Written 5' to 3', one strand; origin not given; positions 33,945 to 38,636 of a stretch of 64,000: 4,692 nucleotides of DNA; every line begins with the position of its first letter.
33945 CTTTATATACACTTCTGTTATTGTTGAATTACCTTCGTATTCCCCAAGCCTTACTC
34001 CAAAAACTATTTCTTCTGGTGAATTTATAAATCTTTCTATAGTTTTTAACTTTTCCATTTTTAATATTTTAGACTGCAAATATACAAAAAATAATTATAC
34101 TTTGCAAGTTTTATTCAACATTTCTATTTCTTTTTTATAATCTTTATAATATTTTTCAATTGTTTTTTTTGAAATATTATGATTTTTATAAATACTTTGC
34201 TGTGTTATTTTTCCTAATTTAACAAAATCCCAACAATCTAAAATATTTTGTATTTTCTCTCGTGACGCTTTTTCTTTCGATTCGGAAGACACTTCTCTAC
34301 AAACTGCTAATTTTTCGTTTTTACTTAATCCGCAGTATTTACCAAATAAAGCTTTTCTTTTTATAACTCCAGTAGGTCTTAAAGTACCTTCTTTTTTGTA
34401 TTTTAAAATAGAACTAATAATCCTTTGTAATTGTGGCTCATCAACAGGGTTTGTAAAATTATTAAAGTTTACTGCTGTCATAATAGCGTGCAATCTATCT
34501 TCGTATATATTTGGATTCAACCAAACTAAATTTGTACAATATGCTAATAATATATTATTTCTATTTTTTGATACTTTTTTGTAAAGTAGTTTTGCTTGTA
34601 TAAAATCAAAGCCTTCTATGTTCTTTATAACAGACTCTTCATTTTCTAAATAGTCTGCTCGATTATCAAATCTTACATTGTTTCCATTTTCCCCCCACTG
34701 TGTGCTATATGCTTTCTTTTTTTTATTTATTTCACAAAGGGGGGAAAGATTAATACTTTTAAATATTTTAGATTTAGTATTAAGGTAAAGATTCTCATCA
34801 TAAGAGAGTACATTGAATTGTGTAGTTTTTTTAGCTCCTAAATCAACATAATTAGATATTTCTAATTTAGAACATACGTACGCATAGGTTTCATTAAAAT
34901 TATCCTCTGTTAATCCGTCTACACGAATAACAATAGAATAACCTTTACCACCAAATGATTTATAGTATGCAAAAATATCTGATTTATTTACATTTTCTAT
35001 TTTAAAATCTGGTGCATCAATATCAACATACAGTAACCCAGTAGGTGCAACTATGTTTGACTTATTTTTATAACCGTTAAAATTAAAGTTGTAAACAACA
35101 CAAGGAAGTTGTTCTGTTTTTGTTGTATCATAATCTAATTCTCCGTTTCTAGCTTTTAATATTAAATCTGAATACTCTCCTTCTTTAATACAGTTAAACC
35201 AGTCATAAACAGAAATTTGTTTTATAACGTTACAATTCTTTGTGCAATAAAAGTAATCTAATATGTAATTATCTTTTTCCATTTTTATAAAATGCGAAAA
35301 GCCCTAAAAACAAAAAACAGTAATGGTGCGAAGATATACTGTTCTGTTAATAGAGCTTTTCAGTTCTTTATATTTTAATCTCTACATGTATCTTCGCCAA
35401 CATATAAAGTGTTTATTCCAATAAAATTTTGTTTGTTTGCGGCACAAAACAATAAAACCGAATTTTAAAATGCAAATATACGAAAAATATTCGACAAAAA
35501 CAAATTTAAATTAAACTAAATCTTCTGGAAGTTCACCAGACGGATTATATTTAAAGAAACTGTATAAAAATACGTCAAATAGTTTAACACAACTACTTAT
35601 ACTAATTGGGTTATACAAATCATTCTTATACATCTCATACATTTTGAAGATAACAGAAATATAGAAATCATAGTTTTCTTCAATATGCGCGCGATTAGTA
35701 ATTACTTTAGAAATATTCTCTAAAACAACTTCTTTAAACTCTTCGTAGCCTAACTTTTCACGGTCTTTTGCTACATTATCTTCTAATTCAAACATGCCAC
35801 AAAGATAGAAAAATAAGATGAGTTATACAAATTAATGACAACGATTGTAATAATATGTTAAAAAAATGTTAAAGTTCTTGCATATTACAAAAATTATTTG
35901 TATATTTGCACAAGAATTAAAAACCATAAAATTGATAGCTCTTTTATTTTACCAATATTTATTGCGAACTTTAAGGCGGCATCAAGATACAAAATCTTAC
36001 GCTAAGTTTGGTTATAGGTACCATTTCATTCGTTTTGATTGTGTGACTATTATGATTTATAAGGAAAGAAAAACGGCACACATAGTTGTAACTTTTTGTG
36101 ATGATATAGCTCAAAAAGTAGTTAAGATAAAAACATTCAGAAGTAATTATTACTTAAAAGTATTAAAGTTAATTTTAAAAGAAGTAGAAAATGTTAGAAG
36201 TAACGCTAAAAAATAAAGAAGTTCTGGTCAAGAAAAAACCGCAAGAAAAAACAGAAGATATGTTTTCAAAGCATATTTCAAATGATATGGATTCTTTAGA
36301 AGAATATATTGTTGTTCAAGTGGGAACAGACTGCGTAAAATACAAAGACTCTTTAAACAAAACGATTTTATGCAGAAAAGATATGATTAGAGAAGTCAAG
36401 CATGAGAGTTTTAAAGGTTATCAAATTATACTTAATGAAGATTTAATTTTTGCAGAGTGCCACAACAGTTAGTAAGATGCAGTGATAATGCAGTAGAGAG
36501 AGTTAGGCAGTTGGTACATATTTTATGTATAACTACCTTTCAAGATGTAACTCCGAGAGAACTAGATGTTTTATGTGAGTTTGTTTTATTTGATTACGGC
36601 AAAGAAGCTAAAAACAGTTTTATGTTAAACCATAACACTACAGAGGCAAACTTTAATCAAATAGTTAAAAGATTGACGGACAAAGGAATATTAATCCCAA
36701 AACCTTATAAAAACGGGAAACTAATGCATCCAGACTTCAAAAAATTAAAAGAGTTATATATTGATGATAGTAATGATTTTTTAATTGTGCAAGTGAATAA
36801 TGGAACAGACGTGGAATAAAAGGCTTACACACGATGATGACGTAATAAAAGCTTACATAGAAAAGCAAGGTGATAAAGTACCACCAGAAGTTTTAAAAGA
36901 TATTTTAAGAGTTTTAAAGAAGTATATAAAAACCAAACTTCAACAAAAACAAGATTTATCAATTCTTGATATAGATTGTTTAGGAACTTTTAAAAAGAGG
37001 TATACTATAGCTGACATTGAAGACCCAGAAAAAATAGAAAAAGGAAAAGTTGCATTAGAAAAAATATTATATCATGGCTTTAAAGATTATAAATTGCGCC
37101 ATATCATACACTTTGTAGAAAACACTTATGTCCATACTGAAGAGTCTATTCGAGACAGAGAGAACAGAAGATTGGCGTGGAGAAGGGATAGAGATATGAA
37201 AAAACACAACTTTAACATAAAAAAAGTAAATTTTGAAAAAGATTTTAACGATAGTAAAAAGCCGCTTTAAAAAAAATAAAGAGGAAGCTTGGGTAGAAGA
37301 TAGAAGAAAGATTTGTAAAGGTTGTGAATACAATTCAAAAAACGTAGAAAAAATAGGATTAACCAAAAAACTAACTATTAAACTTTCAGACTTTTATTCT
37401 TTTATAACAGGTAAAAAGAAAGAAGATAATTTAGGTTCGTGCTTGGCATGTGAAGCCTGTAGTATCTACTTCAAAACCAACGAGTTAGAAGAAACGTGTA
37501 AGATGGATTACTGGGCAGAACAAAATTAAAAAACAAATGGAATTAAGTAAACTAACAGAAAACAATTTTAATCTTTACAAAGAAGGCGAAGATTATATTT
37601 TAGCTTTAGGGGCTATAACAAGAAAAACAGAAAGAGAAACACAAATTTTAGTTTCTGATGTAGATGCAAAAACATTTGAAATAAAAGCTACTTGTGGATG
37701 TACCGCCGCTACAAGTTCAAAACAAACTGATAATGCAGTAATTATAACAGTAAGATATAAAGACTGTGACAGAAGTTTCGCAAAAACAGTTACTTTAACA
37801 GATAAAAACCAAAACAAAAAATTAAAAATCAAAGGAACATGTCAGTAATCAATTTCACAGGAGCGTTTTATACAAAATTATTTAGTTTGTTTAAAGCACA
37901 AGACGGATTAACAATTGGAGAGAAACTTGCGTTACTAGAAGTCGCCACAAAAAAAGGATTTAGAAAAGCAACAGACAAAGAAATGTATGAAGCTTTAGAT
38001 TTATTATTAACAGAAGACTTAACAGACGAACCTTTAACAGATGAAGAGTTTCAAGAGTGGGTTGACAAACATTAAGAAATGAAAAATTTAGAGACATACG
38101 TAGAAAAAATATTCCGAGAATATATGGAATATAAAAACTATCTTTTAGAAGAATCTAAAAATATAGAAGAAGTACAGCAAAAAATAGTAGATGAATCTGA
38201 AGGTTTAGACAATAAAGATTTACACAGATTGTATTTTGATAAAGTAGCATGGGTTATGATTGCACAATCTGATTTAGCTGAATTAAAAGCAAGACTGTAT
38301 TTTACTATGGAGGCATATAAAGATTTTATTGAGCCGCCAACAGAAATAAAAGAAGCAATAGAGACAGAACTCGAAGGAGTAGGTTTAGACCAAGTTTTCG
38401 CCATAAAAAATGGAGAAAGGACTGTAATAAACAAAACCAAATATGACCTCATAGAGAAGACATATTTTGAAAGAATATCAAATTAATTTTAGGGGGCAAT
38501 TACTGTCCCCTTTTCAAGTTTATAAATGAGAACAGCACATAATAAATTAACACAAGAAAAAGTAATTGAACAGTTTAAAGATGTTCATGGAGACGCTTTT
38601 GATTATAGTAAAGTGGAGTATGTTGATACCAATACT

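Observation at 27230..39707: Three freestanding homing-endonuclease genes from different families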

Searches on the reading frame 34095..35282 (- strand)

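Call 3: search_protein_families(library=pfam, proteins=[window:34095-35282:-], max_evalue=0.01)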
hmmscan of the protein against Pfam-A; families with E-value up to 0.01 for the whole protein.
window:34095-35282:- (395 aa): 1 family
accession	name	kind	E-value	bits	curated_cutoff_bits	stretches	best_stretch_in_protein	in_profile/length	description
PF08800.15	BT4734-like_N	-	6.3e-08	33.3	22.4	1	56-166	3-133/134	BT4734-like, N-terminal domain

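Call 4: search_protein_families(library=phrogs, proteins=[window:34095-35282:-], max_evalue=0.001)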
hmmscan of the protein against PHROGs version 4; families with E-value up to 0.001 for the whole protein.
window:34095-35282:- (395 aa): 1 family
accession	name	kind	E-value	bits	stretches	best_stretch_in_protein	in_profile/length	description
phrog_18375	-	DNA, RNA and nucleotide metabolism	1.9e-06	27.4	1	9-122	8-129/644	DNA primase/helicase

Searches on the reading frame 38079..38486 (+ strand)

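Call 8: search_protein_families(library=pfam, proteins=[window:38079-38486:+], max_evalue=0.01)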
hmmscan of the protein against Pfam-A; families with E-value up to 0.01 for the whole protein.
window:38079-38486:+ (135 aa): 1 family
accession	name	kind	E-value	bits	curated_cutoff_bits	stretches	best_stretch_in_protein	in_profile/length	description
PF07393.17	Sec10_HB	-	0.004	16.1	26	1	4-48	216-260/637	Exocyst complex component Sec10-like, alpha-helical bundle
